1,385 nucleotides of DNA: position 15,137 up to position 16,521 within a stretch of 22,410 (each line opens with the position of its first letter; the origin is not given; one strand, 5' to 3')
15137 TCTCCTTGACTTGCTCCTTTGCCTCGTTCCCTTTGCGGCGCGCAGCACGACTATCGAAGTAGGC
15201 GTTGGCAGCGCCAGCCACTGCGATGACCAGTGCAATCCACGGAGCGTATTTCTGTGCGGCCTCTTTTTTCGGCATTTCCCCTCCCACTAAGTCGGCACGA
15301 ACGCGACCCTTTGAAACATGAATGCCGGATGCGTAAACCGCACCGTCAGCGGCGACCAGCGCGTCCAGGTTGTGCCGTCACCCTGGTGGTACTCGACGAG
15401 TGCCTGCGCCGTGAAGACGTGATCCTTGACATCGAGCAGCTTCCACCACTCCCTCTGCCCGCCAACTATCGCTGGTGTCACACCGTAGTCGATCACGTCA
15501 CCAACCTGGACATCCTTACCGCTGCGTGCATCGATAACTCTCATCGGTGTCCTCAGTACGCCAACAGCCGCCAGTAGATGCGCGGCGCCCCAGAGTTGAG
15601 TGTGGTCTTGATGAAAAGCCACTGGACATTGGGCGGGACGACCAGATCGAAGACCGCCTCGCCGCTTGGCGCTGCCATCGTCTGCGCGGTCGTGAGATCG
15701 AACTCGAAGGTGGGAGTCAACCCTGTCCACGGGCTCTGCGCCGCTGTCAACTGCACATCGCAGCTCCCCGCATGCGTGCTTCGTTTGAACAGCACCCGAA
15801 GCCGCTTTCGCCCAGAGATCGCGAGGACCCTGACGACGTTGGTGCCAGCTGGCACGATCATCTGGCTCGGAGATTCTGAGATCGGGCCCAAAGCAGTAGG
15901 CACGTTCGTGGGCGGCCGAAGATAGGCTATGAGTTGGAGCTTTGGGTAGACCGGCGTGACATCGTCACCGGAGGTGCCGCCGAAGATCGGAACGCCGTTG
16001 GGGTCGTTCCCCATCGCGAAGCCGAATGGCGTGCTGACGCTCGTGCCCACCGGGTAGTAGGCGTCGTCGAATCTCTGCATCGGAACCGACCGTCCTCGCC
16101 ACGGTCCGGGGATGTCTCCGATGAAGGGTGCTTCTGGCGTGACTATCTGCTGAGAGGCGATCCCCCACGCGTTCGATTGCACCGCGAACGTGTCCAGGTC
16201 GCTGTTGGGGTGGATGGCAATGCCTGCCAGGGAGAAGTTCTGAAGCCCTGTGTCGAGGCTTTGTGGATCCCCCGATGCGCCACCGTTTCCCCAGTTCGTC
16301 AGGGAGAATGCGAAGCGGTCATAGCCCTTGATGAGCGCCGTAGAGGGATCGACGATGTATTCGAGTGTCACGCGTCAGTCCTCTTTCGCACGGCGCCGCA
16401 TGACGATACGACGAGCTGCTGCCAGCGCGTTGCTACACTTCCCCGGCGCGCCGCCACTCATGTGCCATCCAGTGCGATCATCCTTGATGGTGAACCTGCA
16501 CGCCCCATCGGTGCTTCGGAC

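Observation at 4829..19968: Family of leaderless promoters with a conserved extended -10 (GTGATAGnnT or GTGTAnnnT) 6-8 nt before the start codon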

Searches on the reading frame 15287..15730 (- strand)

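Call 9: search_protein_families(library=pfam, proteins=[window:15287-15730:-], max_evalue=0.01)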
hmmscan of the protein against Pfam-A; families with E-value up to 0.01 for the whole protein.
window:15287-15730:- (147 aa): 1 family
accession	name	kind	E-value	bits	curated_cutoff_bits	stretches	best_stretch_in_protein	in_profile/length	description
PF03115.20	Astro_capsid_N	-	0.0065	16.3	23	1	64-104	162-202/249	Astrovirus capsid protein nucleoplasmin-like domain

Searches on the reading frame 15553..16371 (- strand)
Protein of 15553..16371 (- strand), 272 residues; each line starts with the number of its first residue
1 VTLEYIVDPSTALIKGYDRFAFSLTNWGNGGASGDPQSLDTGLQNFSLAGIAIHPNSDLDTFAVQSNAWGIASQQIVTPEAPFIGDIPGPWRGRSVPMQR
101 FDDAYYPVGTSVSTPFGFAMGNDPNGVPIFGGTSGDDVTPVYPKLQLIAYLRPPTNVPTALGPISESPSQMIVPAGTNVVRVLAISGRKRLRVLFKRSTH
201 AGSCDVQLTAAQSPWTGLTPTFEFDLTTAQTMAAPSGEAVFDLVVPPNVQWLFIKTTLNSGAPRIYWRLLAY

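Call 9: search_protein_families(library=pfam, proteins=[window:15553-16371:-], max_evalue=0.01)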
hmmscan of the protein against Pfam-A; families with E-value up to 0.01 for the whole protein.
window:15553-16371:- (272 aa): 0 families

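Call 44: find_homologous_proteins(query=window:15553-16371:-)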
Query window:15553-16371:- (272 aa): 3 proteins with E <= 0.001 among 819 candidates.
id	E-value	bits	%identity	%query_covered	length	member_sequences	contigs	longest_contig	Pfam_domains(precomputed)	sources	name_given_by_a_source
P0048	3.4e-180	615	100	100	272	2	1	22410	-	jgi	-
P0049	3.8e-89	317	56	100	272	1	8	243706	-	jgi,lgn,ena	-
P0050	1.5e-57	213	44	100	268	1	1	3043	-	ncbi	-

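Call 45: find_encoding_contigs(protein=P0049, flank=10000, max_places=3)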
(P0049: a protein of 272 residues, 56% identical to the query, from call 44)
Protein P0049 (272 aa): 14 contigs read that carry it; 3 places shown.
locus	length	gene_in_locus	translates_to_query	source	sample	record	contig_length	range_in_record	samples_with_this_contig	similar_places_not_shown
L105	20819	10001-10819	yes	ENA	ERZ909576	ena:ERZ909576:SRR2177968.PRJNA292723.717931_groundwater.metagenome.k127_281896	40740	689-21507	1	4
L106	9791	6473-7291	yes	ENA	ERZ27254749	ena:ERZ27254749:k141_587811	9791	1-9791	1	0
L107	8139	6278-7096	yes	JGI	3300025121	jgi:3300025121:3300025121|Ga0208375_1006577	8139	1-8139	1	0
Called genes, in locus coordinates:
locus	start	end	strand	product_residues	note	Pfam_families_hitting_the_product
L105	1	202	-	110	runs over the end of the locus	-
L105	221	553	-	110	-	-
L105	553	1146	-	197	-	PF13455:MUG113 (weak)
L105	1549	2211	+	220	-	-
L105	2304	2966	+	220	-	-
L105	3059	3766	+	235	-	-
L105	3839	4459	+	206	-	-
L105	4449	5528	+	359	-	-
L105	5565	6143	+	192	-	-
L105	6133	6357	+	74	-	-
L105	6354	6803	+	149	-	-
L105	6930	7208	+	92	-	-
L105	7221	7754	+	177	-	-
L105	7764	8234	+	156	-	-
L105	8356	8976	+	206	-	PF01551:Peptidase_M23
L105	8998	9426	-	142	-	-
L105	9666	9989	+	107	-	-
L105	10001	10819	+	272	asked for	-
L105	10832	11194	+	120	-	-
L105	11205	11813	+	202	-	PF01471:PG_binding_1 (faint)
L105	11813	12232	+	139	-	-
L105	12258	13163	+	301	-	-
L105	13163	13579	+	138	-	-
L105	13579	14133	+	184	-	-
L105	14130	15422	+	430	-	-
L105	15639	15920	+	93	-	-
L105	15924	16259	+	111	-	-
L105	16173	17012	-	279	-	-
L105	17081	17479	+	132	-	-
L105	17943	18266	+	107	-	-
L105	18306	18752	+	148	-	-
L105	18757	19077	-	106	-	PF18905:DUF5661 (weak)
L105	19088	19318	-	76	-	-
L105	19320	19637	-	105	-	PF00085:Thioredoxin (weak)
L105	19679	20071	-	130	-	-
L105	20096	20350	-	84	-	-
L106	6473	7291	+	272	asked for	-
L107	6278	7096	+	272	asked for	-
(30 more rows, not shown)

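Call 87: search_protein_families(library=pfam, proteins=[L105:8998-9426:-, L105:9666-9989:+, L105:1549-2211:+, L105:12258-13163:+, L108:16230-16940:-, L108:13911-14120:-], max_evalue=0.1)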
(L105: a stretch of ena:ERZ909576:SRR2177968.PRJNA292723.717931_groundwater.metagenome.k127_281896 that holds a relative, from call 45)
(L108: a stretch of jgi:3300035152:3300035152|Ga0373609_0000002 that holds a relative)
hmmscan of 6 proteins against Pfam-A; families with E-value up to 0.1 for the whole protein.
L105:8998-9426:- (142 aa): 0 families

L105:9666-9989:+ (107 aa): 1 family
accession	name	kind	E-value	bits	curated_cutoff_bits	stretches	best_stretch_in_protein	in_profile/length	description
PF04717.18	Phage_base_V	-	0.063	14.1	23.8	0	53-79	38-64/75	Type VI secretion system/phage-baseplate injector OB domain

L105:1549-2211:+ (220 aa): 1 family
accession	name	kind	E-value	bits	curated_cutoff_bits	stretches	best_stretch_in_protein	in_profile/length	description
PF19771.4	DUF6257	-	0.074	13.3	26.2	0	63-97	12-45/61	Family of unknown function (DUF6257)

L105:12258-13163:+ (301 aa): 0 families

L108:16230-16940:- (236 aa): 0 families

L108:13911-14120:- (69 aa): 1 family
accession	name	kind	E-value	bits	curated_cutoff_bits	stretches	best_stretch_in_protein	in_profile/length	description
PF07204.16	Orthoreo_P10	-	0.017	15.5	21.4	1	24-56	6-38/98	Orthoreovirus membrane fusion protein p10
